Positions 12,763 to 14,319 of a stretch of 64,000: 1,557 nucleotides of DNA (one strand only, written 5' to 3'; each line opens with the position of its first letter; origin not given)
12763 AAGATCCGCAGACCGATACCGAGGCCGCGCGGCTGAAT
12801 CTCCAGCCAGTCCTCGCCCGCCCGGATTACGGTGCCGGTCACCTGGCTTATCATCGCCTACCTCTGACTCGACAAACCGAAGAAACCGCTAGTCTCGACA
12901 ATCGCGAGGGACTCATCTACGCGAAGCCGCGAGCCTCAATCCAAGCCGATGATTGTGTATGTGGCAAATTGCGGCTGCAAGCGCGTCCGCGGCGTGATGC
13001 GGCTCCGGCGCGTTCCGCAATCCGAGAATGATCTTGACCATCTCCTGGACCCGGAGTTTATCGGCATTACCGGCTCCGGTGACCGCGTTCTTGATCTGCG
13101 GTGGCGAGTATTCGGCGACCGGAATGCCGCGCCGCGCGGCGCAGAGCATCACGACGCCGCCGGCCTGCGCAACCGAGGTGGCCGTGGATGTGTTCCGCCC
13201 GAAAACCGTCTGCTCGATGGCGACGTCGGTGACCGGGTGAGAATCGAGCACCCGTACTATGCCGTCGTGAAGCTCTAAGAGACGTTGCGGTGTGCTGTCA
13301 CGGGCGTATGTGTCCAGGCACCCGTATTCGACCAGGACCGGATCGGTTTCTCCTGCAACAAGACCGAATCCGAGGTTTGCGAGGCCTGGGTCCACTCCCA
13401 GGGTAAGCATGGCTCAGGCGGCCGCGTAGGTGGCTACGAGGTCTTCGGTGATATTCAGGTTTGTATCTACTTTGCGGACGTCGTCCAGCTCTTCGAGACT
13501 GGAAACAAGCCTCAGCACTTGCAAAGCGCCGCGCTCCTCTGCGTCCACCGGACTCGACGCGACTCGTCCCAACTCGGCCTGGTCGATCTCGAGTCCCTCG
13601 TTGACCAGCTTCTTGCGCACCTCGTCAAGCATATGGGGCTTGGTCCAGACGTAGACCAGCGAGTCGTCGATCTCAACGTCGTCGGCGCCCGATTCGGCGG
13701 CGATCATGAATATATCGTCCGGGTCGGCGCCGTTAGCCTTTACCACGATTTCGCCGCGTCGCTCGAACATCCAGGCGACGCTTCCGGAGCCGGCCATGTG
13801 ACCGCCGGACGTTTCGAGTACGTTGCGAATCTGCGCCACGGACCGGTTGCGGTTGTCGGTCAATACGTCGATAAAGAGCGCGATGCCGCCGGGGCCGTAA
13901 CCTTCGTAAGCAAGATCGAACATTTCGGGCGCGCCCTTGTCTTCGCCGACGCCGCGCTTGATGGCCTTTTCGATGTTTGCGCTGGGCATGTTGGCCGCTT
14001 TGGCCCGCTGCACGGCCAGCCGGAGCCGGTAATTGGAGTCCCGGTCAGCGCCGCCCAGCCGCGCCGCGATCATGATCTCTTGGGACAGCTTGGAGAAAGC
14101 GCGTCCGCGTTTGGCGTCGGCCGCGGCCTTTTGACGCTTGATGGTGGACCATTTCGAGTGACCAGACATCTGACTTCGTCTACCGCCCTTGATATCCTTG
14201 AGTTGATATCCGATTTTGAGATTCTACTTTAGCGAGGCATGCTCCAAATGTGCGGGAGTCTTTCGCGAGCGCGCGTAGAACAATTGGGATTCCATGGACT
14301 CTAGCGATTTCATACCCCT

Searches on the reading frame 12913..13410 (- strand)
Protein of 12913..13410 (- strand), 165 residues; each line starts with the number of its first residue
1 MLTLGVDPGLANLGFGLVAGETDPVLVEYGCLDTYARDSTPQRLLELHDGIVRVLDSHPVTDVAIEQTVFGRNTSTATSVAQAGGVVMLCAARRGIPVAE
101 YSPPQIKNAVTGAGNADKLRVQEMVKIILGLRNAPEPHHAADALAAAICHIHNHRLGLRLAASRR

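Call 36: search_protein_families(library=pfam, proteins=[window:12913-13410:-], max_evalue=0.00001)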
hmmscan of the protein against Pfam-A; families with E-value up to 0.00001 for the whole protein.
window:12913-13410:- (165 aa): 1 family
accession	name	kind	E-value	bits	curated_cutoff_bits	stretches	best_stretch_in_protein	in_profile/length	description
PF02075.23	RuvC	-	6.4e-43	146.6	22.2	1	4-150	2-148/148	Crossover junction endodeoxyribonuclease RuvC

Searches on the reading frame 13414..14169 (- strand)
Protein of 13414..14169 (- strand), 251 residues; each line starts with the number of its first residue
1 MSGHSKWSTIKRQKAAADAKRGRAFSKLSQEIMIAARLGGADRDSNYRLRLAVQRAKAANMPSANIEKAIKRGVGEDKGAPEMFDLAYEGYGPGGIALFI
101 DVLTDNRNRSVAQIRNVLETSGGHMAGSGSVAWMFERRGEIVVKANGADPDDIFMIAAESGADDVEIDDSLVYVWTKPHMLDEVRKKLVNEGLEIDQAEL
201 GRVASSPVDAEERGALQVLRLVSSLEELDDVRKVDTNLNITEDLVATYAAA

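Call 36: search_protein_families(library=pfam, proteins=[window:13414-14169:-], max_evalue=0.00001)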
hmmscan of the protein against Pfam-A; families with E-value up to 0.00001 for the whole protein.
window:13414-14169:- (251 aa): 2 families
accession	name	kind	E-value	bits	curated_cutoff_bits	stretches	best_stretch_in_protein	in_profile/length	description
PF01709.26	Transcrip_reg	-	6.1e-46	156.5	27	1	86-238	4-160/160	TACO1/YebC second and third domain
PF20772.2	TACO1_YebC_N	-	1.5e-29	102.7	36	1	5-76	1-73/73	TACO1/YebC protein N-terminal domain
